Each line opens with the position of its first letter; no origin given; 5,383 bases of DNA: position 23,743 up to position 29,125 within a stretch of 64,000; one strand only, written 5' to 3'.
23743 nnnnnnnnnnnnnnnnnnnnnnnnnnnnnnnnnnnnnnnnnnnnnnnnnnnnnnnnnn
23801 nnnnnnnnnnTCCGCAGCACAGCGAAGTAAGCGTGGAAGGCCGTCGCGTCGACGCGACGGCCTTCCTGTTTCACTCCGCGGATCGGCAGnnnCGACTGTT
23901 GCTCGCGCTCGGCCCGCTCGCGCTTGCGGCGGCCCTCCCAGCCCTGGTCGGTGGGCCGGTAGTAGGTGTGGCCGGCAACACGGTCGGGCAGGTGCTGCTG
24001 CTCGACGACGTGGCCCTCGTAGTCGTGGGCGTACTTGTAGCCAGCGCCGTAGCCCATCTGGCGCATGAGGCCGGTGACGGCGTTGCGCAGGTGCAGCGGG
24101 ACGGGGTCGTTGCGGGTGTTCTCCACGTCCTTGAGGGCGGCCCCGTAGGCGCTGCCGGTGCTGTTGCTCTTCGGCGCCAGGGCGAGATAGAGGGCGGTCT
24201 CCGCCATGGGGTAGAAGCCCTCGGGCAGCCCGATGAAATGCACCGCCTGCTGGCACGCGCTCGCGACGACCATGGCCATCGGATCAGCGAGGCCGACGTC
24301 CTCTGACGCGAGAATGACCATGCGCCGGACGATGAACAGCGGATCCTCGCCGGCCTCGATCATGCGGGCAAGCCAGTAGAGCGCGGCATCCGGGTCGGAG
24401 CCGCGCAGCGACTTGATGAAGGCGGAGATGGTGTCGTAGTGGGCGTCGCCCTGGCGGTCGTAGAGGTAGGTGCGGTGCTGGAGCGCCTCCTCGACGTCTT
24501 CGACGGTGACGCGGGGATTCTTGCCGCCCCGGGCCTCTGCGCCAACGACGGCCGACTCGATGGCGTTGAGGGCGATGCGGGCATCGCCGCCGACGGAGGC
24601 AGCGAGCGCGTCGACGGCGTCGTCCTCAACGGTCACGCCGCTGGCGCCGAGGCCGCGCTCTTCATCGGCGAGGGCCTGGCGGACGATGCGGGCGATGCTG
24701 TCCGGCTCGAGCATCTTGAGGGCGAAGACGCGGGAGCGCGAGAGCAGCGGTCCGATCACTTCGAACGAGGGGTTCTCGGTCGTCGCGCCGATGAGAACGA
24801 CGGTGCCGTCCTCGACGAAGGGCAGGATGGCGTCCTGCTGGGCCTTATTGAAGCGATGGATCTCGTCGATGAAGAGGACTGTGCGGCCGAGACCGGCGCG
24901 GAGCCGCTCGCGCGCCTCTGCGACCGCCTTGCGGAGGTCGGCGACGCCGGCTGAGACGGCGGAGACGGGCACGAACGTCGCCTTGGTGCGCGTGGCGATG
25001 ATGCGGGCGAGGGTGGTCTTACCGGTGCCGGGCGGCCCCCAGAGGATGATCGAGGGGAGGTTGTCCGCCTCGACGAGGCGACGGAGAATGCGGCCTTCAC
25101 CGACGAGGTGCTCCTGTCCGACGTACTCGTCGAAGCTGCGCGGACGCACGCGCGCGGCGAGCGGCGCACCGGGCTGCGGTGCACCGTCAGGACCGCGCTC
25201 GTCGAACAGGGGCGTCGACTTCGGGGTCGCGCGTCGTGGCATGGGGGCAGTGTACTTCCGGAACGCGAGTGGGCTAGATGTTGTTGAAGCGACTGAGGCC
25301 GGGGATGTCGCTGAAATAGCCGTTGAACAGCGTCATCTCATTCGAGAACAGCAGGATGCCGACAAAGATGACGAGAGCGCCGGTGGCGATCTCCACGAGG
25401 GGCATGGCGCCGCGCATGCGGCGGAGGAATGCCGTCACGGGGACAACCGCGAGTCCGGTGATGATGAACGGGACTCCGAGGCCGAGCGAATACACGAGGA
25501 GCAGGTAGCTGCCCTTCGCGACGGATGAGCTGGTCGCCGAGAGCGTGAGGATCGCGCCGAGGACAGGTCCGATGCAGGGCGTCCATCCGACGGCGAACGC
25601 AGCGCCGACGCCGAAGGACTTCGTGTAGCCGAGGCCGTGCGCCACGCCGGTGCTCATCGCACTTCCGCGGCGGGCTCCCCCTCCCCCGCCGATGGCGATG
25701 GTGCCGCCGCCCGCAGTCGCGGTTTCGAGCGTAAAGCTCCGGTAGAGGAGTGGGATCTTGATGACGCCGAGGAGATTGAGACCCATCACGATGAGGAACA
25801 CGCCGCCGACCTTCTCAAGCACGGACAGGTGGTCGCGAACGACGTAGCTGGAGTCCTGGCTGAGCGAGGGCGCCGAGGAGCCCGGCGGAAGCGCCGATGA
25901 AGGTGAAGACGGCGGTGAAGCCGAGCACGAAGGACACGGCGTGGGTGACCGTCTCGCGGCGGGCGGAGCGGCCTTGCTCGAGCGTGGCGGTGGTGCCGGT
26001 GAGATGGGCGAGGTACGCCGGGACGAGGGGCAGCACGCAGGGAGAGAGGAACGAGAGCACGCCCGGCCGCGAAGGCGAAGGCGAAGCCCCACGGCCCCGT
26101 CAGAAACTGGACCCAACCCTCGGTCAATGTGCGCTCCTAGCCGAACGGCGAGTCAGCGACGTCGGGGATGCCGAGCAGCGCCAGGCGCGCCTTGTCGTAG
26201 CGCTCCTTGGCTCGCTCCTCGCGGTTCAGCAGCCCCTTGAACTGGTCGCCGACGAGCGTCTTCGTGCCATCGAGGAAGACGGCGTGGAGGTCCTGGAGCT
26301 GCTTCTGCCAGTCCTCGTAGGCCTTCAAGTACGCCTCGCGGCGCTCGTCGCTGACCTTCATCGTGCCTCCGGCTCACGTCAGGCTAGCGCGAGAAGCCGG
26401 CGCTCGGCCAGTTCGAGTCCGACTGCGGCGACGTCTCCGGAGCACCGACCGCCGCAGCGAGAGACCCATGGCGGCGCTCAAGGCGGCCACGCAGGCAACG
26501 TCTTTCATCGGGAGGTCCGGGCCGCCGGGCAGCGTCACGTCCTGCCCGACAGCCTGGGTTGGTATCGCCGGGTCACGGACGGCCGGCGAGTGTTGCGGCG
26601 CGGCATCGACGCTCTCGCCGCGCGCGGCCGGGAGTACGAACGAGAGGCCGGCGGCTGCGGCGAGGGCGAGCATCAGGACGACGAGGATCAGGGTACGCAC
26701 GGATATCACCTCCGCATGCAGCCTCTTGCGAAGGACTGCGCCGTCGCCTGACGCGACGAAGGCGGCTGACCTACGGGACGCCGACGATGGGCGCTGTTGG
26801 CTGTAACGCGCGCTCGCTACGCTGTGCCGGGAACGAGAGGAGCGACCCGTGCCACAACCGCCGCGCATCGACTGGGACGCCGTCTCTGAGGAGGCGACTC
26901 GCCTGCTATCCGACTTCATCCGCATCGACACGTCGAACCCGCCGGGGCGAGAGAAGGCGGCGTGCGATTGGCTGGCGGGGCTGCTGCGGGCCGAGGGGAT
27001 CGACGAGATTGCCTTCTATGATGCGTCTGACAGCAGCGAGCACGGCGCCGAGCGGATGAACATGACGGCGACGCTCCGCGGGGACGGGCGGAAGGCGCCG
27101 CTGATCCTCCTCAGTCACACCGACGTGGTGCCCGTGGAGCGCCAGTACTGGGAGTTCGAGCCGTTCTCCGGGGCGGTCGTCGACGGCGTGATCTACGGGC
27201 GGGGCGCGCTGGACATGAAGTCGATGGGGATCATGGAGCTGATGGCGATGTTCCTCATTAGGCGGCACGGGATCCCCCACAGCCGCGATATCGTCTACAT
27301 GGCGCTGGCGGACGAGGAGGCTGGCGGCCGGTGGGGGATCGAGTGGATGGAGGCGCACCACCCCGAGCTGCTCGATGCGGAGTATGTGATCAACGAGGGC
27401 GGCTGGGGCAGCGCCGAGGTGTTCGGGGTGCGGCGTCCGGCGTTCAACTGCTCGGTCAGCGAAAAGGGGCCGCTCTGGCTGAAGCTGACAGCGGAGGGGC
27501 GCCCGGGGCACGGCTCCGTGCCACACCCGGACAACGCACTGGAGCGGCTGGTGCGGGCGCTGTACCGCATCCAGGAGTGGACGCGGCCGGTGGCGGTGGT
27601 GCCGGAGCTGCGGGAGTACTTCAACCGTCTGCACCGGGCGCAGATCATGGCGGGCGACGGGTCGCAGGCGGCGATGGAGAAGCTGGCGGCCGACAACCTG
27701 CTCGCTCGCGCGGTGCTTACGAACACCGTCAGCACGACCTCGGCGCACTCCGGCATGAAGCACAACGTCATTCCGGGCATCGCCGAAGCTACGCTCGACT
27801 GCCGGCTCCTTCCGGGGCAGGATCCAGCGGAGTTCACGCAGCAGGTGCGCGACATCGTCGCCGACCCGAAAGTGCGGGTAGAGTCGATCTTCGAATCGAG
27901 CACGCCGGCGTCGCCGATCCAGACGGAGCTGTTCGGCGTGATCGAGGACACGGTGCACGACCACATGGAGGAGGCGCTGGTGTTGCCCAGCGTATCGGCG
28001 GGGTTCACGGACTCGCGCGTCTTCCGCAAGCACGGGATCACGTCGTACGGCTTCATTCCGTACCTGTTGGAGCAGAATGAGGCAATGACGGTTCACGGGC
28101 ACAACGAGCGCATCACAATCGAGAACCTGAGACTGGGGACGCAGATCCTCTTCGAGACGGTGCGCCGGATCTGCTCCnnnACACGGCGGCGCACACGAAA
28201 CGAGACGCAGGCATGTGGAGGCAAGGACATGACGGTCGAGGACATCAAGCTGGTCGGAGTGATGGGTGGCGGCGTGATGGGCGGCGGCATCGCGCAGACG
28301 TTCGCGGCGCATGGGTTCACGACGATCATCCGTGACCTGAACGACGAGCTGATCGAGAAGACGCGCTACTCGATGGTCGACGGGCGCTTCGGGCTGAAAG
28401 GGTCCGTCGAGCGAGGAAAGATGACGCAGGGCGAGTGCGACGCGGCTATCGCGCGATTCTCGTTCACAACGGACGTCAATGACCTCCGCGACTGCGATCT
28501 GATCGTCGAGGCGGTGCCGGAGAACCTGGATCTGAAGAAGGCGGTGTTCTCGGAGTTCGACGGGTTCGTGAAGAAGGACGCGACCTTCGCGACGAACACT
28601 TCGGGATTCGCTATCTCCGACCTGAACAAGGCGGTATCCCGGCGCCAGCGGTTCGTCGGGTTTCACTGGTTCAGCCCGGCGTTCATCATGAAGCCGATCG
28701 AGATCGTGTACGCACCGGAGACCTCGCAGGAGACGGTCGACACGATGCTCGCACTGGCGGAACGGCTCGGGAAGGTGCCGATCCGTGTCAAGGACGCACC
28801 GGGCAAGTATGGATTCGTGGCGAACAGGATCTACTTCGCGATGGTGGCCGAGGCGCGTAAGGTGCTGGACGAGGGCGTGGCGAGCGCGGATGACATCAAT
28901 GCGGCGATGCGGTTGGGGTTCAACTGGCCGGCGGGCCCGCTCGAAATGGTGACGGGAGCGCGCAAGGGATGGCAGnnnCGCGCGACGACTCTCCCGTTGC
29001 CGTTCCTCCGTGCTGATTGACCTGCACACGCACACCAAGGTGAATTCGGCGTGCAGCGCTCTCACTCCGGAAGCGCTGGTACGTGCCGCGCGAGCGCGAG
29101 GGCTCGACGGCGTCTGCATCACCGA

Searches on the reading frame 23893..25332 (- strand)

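Call 22: search_protein_families(library=pfam, proteins=[window:23893-25332:-], max_evalue=0.001)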
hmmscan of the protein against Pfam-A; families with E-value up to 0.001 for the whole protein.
window:23893-25332:- (480 aa): 13 families
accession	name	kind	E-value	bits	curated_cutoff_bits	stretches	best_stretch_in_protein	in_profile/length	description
PF12002.13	MgsA_C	-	3.6e-68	229.1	27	1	311-472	1-162/167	MgsA AAA+ ATPase C terminal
PF16193.11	AAA_assoc_2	-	3.5e-25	88.5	34.3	1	232-310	4-81/81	AAA C-terminal domain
PF00004.35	AAA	-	9.8e-18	65.3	21.2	1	95-201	1-122/131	ATPase family associated with various cellular activities (AAA)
PF05496.18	RuvB_N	-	4.1e-16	59.6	27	1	62-182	1-118/159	Holliday junction DNA helicase RuvB P-loop domain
PF13191.12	AAA_16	-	3e-08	34.8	32.6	0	86-118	15-50/167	AAA ATPase domain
PF07728.20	AAA_5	-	2.8e-07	31.1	22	1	95-185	2-102/139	AAA domain (dynein-related subfamily)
PF13401.12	AAA_22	-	1.3e-06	29.2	27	0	94-140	7-57/130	AAA domain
PF00158.32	Sigma54_activat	-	8.6e-06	26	20.2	0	94-187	24-131/168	Sigma-54 interaction domain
PF13173.12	AAA_14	-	3.4e-05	24.3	27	1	94-184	4-99/129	AAA domain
PF01078.27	Mg_chelatase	-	0.00015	21.7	20.3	0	94-113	24-43/207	Magnesium chelatase, subunit ChlI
PF13604.12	AAA_30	-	0.00041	20.6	27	0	96-192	22-133/191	AAA domain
PF20720.3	nSTAND3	-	0.00057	20.1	27.2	1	95-138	20-62/155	Novel STAND NTPase 3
PF13521.12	AAA_28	-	0.00096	19.8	27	0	95-122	2-29/164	AAA domain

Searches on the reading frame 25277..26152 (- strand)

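Call 23: search_protein_families(library=pfam, proteins=[window:25277-26152:-], max_evalue=0.001)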
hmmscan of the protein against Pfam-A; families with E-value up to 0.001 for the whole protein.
window:25277-26152:- (292 aa): 1 family
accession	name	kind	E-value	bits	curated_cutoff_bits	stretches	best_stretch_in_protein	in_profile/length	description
PF02683.22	DsbD_TM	-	0.00022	21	27.1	1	179-268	128-214/219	Cytochrome C biogenesis protein transmembrane domain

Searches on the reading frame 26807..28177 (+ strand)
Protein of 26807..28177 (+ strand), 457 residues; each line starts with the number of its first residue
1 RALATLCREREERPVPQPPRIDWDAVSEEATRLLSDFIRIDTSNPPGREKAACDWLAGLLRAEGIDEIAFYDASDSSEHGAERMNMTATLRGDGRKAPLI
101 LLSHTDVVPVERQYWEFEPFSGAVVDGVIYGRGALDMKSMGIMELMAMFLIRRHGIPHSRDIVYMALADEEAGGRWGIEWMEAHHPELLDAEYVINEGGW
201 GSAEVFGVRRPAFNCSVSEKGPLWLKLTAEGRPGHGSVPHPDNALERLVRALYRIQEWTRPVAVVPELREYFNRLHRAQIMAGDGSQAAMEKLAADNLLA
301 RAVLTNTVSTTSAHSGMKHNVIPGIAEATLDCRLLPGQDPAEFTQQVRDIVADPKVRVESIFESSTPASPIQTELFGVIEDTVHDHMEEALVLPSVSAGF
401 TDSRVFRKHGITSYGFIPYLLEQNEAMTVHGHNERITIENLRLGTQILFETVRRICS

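Call 23: search_protein_families(library=pfam, proteins=[window:26807-28177:+], max_evalue=0.001)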
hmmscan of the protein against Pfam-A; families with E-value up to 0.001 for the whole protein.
window:26807-28177:+ (457 aa): 3 families
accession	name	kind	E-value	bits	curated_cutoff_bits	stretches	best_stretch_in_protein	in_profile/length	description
PF01546.33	Peptidase_M20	-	7.3e-29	101.6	24.6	1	101-453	2-205/206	Peptidase family M20/M25/M40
PF07687.19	M20_dimer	-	3.1e-17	62.9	21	1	218-356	2-104/107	Peptidase dimerisation domain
PF04389.22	Peptidase_M28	-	5.7e-05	23.4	21.3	0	85-197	1-92/193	Peptidase family M28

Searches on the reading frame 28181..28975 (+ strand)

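Call 23: search_protein_families(library=pfam, proteins=[window:28181-28975:+], max_evalue=0.001)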
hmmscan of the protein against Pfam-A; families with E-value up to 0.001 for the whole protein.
window:28181-28975:+ (265 aa): 2 families
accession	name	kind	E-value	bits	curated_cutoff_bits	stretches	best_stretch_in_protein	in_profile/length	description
PF02737.24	3HCDH_N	-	7.9e-56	189.2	22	1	25-205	2-179/180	3-hydroxyacyl-CoA dehydrogenase, NAD binding domain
PF00725.27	3HCDH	-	1.7e-12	48.1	22.1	1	211-257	1-47/97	3-hydroxyacyl-CoA dehydrogenase, C-terminal domain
